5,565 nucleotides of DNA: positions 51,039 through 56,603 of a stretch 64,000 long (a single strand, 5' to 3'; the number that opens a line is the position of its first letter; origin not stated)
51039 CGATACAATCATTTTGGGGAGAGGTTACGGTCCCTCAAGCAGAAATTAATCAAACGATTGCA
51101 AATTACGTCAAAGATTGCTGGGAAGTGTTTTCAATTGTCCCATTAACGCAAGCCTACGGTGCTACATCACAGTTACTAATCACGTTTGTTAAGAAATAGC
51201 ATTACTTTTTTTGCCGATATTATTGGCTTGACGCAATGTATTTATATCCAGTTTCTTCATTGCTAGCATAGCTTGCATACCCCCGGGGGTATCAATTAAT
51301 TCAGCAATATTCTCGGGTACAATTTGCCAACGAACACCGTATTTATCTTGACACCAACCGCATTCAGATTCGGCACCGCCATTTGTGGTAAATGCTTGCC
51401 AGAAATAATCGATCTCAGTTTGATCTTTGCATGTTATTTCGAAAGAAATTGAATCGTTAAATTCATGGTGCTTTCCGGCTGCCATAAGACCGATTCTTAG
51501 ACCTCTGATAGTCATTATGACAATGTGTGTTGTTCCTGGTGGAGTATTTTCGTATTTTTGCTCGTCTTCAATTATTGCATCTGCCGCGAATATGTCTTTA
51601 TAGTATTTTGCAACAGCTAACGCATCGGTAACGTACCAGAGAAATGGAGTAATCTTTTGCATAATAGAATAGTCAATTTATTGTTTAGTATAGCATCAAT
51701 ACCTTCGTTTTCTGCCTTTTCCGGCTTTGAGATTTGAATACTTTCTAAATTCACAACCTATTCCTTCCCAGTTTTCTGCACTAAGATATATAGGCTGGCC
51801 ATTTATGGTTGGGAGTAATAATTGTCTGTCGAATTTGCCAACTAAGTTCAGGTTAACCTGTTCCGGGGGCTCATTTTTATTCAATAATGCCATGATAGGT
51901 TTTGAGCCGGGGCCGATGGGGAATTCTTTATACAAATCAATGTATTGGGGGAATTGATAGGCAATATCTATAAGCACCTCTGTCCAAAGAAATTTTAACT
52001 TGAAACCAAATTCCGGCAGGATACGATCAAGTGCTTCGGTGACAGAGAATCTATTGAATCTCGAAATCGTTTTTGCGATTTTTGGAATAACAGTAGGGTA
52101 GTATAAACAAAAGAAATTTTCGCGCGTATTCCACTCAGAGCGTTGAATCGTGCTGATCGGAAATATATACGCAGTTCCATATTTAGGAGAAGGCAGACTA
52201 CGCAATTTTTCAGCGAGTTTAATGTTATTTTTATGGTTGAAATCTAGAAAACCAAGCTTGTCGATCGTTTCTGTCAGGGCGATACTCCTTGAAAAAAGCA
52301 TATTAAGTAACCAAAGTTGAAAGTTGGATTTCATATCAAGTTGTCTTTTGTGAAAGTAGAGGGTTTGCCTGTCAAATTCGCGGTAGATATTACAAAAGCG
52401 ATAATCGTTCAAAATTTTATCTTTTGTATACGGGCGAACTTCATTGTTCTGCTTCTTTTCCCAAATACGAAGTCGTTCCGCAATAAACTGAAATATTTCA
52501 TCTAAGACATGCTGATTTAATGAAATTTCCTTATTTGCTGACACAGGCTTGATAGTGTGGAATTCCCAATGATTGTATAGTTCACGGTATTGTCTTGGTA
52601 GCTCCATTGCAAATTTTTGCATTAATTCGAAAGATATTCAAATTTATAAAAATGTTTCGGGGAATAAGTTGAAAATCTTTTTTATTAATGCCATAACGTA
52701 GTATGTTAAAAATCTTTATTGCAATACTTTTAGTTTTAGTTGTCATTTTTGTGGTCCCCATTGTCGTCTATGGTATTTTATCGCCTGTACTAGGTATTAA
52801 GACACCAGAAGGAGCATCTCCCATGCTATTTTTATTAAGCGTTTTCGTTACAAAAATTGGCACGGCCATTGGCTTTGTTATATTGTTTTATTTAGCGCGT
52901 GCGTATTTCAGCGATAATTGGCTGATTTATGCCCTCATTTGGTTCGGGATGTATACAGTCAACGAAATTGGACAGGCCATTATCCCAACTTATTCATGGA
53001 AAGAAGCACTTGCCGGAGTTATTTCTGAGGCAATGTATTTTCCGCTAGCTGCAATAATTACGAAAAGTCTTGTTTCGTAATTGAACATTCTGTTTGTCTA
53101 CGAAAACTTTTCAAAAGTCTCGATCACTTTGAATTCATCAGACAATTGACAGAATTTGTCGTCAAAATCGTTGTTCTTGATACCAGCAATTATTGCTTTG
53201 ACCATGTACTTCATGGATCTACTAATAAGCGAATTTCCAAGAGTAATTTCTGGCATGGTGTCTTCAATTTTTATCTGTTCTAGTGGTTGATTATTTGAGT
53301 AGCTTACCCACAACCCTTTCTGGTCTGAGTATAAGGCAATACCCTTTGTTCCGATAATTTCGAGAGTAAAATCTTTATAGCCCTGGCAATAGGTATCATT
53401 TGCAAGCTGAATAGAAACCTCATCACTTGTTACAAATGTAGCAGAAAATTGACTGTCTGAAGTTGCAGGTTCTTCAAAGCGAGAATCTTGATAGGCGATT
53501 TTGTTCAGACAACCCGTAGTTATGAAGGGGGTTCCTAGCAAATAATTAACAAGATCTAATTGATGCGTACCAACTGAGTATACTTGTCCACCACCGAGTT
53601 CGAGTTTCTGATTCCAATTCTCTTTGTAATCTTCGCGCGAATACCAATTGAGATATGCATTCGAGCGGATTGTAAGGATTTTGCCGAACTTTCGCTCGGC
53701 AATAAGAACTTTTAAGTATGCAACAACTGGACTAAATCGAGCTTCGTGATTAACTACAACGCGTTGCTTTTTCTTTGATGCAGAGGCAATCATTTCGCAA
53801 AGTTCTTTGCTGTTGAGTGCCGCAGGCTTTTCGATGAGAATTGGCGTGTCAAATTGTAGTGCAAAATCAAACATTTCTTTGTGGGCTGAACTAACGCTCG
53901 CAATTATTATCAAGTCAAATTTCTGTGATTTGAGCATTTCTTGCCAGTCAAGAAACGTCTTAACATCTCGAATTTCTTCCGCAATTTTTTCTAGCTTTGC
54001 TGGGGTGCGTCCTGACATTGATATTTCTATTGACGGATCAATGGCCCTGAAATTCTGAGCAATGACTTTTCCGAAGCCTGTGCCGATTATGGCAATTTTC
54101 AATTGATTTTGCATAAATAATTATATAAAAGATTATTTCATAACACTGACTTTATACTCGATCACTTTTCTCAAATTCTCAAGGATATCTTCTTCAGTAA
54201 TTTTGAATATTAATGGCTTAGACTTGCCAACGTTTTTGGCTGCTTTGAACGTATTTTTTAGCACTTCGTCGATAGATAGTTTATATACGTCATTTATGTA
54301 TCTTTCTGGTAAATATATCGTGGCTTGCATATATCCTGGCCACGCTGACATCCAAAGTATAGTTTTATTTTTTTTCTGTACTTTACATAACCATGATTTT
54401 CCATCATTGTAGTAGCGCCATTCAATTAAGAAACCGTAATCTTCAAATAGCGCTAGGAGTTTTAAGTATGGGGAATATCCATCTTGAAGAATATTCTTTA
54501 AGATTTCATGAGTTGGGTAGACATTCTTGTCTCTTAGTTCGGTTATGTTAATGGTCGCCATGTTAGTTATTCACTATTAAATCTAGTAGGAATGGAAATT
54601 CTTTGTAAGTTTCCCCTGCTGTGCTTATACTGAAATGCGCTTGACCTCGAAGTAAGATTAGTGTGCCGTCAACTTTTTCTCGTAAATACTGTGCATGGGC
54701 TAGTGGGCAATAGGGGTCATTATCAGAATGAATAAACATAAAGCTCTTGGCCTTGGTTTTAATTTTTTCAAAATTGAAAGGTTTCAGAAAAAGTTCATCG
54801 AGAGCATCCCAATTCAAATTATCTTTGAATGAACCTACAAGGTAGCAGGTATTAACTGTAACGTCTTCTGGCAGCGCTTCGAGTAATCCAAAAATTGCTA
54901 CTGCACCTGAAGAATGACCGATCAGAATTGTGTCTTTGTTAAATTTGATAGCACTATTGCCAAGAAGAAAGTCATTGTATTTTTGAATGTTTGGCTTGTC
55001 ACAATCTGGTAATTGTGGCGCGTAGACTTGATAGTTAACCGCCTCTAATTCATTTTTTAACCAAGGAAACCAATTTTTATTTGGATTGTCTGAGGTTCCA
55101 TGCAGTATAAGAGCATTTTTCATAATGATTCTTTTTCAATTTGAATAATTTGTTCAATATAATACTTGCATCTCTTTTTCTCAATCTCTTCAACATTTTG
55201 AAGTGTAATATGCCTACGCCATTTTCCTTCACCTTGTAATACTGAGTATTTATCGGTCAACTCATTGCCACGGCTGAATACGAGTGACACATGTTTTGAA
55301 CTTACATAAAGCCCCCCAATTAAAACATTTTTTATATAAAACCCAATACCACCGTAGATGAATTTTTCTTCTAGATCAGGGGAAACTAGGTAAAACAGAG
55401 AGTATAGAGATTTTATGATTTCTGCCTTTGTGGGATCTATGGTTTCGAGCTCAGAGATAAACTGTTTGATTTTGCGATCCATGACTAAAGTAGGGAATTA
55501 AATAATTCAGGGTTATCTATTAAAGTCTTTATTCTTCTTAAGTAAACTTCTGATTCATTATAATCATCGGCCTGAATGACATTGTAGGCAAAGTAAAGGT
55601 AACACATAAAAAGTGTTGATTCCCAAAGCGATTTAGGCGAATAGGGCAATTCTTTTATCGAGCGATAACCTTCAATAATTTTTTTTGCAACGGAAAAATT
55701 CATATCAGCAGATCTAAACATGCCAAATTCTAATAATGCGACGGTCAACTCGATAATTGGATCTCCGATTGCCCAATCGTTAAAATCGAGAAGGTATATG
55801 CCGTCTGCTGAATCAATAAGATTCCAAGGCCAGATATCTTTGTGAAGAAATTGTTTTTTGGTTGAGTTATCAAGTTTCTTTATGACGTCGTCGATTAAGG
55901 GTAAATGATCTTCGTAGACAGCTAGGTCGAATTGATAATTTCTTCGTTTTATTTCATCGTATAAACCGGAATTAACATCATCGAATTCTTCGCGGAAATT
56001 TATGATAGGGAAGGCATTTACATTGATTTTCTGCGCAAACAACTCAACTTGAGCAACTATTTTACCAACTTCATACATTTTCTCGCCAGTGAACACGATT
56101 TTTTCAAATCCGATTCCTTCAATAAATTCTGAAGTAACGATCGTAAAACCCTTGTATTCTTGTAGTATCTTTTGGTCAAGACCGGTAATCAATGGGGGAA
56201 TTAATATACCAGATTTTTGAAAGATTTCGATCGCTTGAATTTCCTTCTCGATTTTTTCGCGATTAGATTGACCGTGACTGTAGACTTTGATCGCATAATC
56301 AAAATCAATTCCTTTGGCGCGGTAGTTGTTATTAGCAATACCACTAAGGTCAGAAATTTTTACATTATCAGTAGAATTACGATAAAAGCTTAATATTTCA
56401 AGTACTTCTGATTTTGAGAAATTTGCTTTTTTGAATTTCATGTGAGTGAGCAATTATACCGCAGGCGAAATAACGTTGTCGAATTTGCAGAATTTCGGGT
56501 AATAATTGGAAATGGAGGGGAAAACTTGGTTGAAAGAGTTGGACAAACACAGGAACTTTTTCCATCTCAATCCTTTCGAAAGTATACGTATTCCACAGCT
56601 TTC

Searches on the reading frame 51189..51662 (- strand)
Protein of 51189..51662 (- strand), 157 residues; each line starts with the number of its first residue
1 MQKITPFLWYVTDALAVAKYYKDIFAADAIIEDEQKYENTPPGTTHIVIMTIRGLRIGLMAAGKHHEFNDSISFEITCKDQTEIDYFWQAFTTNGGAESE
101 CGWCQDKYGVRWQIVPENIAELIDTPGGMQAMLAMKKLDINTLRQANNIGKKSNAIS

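Call 48: search_protein_families(library=pfam, proteins=[window:51189-51662:-], max_evalue=0.0001)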
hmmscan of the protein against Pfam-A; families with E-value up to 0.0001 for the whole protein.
window:51189-51662:- (157 aa): 1 family
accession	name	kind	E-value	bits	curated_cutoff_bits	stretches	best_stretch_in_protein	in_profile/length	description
PF06983.19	3-dmu-9_3-mt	-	2.2e-31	109.2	24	1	2-115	1-116/116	3-demethylubiquinone-9 3-methyltransferase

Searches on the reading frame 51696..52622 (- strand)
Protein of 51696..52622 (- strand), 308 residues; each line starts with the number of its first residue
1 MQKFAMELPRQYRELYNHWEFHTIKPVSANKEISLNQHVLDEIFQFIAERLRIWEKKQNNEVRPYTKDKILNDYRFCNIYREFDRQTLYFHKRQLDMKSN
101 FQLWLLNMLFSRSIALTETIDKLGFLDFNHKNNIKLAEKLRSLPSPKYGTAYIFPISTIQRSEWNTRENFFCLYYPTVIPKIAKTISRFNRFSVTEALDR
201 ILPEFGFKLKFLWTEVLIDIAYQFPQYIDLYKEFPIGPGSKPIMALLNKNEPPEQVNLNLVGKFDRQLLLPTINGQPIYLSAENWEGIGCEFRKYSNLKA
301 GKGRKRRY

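Call 48: search_protein_families(library=pfam, proteins=[window:51696-52622:-], max_evalue=0.0001)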
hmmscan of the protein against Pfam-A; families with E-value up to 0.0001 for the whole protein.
window:51696-52622:- (308 aa): 1 family
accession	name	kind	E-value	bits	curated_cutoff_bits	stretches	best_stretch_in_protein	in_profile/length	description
PF18723.6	HMUDK_hel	-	1e-19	71.4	25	1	38-298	2-274/281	5-hmdU DNA kinase, helical domain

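Call 68: search_protein_families(library=padloc, proteins=[window:51696-52622:-], max_evalue=0.001)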
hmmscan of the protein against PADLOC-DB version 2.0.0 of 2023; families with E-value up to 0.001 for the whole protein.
window:51696-52622:- (308 aa): 0 families

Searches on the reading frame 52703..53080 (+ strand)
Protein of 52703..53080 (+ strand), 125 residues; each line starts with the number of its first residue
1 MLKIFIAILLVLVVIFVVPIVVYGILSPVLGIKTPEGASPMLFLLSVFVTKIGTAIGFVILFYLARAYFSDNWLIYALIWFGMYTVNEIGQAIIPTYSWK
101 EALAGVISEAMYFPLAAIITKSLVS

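Call 53: search_protein_families(library=pfam, proteins=[window:52703-53080:+], max_evalue=1)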
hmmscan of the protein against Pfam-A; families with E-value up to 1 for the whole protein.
window:52703-53080:+ (125 aa): 1 family
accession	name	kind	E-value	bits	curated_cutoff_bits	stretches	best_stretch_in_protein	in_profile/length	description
PF08570.15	DUF1761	-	0.88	10.3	31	0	6-119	1-121/123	Protein of unknown function (DUF1761)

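Call 68: search_protein_families(library=padloc, proteins=[window:52703-53080:+], max_evalue=0.001)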
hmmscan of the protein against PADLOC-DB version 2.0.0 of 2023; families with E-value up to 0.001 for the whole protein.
window:52703-53080:+ (125 aa): 0 families

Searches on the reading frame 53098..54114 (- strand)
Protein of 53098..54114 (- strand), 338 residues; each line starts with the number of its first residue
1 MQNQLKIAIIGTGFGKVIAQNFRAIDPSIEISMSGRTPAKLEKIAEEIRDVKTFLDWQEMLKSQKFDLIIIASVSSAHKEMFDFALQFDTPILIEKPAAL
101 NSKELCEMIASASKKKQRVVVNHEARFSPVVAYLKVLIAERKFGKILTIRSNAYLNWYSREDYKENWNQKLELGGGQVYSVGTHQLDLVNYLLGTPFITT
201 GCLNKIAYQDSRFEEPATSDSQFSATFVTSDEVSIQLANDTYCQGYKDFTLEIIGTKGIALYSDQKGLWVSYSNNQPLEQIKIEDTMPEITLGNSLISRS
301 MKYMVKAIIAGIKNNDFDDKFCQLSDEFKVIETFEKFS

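Call 53: search_protein_families(library=pfam, proteins=[window:53098-54114:-], max_evalue=1)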
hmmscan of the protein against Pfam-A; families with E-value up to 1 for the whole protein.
window:53098-54114:- (338 aa): 7 families
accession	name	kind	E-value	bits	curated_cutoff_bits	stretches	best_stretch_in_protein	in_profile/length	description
PF02894.22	GFO_IDH_MocA_C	-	1.6e-17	64.5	22.9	1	135-285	1-146/218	Oxidoreductase family, C-terminal alpha/beta domain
PF22725.1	GFO_IDH_MocA_C3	-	8.6e-17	61.7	27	1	132-259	2-122/124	GFO/IDH/MocA C-terminal domain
PF01408.29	GFO_IDH_MocA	-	3e-16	60.6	24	1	5-123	1-120/120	Oxidoreductase family, NAD-binding Rossmann fold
PF22685.1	Gal80p_C-like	-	1.2e-06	29.3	29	1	129-258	1-146/152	Gal80p, C-terminal domain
PF03807.23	F420_oxidored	-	0.0015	19.6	21.6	1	6-80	1-74/94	NADP oxidoreductase coenzyme F420-dependent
PF01488.26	Shikimate_DH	-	0.0092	16.5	24.3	1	4-76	12-86/138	Shikimate / quinate 5-dehydrogenase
PF08635.15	ox_reductase_C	-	0.18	11.9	22.5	1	126-210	1-81/142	Putative oxidoreductase C terminal domain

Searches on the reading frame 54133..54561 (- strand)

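Call 53: search_protein_families(library=pfam, proteins=[window:54133-54561:-], max_evalue=1)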
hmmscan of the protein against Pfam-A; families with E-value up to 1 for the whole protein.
window:54133-54561:- (142 aa): 1 family
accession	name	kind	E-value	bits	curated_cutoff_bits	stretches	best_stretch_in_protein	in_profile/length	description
PF12663.12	DUF3788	-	1.7e-26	93.1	25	1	15-137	3-127/128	Protein of unknown function (DUF3788)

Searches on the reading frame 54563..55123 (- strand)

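Call 53: search_protein_families(library=pfam, proteins=[window:54563-55123:-], max_evalue=1)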
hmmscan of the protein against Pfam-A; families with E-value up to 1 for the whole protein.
window:54563-55123:- (186 aa): 5 families
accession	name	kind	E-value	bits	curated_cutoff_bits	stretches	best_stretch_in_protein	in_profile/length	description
PF06821.19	Ser_hydrolase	-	3.1e-14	53.7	22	1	5-169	2-159/172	Serine hydrolase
PF12697.13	Abhydrolase_6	-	4.7e-05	24.6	26.3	1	5-92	2-93/217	Alpha/beta hydrolase family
PF10230.15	LIDHydrolase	-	0.0039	17.4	27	0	120-154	214-248/262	Lipid-droplet associated hydrolase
PF04954.18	SIP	-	0.016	16.2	26.3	1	65-111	4-50/119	Siderophore-interacting protein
PF08386.16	Abhydrolase_4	-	0.15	12.7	21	1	123-167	32-77/103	TAP-like protein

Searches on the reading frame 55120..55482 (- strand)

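Call 53: search_protein_families(library=pfam, proteins=[window:55120-55482:-], max_evalue=1)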
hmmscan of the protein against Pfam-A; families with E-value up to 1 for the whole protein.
window:55120-55482:- (120 aa): 2 families
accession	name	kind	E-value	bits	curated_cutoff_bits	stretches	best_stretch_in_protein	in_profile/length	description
PF08818.16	DUF1801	-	3.4e-10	40.6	27.2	1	20-112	2-84/85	Domain of unknown function (DU1801)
PF18899.5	DUF5655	-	0.14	12.7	24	1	21-110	14-103/109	Domain of unknown function (DUF5655)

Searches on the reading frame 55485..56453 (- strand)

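Call 53: search_protein_families(library=pfam, proteins=[window:55485-56453:-], max_evalue=1)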
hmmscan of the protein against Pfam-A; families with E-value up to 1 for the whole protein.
window:55485-56453:- (322 aa): 3 families
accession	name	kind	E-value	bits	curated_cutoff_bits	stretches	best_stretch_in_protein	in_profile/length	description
PF01636.29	APH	-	4.6e-13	49.9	23.2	1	37-246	7-216/239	Phosphotransferase enzyme family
PF10360.14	DUF2433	-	0.019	15.5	27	1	195-230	76-111/124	Protein of unknown function (DUF2433)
PF01163.29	RIO1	-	0.093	12.8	22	0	185-224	108-148/187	RIO domain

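Call 68: search_protein_families(library=padloc, proteins=[window:55485-56453:-], max_evalue=0.001)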
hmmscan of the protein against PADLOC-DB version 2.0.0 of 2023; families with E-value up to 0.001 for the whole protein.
window:55485-56453:- (322 aa): 0 families
